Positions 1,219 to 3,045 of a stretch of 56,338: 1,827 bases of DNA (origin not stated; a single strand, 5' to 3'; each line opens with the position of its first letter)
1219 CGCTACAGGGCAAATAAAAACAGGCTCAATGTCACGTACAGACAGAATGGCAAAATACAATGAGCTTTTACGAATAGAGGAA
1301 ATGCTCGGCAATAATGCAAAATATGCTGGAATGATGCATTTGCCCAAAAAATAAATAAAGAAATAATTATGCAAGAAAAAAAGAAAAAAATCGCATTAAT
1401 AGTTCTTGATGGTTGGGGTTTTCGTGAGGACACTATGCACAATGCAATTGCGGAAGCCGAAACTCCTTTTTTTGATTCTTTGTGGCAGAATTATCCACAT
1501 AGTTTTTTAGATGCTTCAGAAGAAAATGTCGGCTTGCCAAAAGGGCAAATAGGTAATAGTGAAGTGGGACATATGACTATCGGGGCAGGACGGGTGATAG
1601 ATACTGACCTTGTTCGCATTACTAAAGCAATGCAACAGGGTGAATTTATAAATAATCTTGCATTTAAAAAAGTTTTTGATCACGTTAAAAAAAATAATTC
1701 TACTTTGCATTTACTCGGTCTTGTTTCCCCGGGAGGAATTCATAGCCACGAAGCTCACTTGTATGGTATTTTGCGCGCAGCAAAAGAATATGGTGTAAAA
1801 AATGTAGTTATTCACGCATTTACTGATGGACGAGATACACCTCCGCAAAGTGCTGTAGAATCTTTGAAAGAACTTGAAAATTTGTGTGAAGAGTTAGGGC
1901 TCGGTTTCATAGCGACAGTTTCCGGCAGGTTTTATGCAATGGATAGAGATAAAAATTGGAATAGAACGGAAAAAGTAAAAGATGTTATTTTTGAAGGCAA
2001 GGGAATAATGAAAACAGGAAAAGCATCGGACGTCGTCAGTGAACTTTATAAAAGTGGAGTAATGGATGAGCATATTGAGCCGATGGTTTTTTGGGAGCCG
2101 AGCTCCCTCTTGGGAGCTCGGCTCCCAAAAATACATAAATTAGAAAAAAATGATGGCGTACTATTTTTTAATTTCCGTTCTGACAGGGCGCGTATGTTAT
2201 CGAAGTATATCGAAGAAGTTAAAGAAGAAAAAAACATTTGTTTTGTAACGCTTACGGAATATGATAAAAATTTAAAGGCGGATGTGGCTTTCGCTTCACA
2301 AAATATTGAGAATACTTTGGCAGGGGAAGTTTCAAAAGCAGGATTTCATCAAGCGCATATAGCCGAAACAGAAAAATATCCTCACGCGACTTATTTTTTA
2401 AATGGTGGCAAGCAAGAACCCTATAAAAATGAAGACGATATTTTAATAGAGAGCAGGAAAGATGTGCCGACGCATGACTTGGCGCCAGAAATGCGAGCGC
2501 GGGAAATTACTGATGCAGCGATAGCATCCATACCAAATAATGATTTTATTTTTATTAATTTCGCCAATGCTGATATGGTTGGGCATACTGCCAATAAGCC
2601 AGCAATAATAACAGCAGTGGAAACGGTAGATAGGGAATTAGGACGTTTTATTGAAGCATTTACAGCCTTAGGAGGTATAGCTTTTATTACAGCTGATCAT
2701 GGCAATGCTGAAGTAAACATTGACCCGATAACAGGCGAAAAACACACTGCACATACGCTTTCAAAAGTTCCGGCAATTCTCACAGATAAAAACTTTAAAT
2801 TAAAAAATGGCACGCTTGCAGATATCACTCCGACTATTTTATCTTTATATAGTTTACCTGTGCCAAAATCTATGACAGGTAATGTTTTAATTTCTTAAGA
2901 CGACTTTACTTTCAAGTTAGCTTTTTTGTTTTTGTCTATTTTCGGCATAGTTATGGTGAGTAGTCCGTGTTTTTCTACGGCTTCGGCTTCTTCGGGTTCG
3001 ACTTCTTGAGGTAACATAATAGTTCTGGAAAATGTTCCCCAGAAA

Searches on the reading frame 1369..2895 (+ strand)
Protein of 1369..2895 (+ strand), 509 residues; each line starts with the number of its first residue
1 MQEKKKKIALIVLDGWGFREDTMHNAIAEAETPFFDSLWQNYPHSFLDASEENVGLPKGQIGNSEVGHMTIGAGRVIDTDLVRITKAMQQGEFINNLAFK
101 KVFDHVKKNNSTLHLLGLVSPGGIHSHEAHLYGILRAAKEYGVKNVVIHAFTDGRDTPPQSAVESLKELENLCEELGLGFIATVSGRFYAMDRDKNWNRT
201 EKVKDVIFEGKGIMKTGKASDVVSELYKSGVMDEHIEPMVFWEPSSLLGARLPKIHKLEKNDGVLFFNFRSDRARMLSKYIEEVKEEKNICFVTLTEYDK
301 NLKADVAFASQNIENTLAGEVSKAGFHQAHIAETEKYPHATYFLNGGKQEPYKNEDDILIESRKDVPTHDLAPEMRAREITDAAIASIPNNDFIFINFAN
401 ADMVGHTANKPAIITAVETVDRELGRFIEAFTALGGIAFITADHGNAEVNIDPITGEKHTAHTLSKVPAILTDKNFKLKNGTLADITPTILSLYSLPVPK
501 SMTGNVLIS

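Call 66: search_solved_structures(query=window:1369-2895:+, show_alignments=1, max_evalue=1e-30)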
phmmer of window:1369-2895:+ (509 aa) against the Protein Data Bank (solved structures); distinct sequences matched with E-value up to 1e-30: 11.
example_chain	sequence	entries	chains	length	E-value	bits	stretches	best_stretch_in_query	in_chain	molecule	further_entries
1ejj_A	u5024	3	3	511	4.6e-141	474.1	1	5-508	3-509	PHOSPHOGLYCERATE MUTASE | 2,3-BISPHOSPHOGLYCERATE-INDEPENDENT PHOSPHOGLYCERATE MUTASE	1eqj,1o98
1o99_A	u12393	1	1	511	1.2e-140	472.7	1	5-508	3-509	2,3-BISPHOSPHOGLYCERATE-INDEPENDENT PHOSPHOGLYCERATE MUTASE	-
2ify_A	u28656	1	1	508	1.5e-128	432.9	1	6-508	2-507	2,3-bisphosphoglycerate-independent phosphoglycerate mutase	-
4my4_A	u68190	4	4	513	1.2e-115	390.3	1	5-508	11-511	2,3-bisphosphoglycerate-independent phosphoglycerate mutase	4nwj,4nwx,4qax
7tl8_A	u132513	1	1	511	1.4e-115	390.1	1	5-508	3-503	2,3-bisphosphoglycerate-independent phosphoglycerate mutase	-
5vpu_A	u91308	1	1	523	5.6e-110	371.6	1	9-508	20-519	2,3-bisphosphoglycerate-independent phosphoglycerate mutase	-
5kgn_A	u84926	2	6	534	1.6e-100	340.4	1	6-507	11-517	2,3-bisphosphoglycerate-independent phosphoglycerate mutase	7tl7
7knf_A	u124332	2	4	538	1.6e-100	340.4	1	6-507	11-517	2,3-bisphosphoglycerate-independent phosphoglycerate mutase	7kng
5kgl_A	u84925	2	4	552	1.8e-100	340.3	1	6-507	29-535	2,3-bisphosphoglycerate-independent phosphoglycerate mutase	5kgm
3nvl_A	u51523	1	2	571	2.1e-63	217.9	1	5-451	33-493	2,3-bisphosphoglycerate-independent phosphoglycerate mutase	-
3igy_B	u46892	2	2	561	3.7e-54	187.5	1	6-449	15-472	Cofactor-independent phosphoglycerate mutase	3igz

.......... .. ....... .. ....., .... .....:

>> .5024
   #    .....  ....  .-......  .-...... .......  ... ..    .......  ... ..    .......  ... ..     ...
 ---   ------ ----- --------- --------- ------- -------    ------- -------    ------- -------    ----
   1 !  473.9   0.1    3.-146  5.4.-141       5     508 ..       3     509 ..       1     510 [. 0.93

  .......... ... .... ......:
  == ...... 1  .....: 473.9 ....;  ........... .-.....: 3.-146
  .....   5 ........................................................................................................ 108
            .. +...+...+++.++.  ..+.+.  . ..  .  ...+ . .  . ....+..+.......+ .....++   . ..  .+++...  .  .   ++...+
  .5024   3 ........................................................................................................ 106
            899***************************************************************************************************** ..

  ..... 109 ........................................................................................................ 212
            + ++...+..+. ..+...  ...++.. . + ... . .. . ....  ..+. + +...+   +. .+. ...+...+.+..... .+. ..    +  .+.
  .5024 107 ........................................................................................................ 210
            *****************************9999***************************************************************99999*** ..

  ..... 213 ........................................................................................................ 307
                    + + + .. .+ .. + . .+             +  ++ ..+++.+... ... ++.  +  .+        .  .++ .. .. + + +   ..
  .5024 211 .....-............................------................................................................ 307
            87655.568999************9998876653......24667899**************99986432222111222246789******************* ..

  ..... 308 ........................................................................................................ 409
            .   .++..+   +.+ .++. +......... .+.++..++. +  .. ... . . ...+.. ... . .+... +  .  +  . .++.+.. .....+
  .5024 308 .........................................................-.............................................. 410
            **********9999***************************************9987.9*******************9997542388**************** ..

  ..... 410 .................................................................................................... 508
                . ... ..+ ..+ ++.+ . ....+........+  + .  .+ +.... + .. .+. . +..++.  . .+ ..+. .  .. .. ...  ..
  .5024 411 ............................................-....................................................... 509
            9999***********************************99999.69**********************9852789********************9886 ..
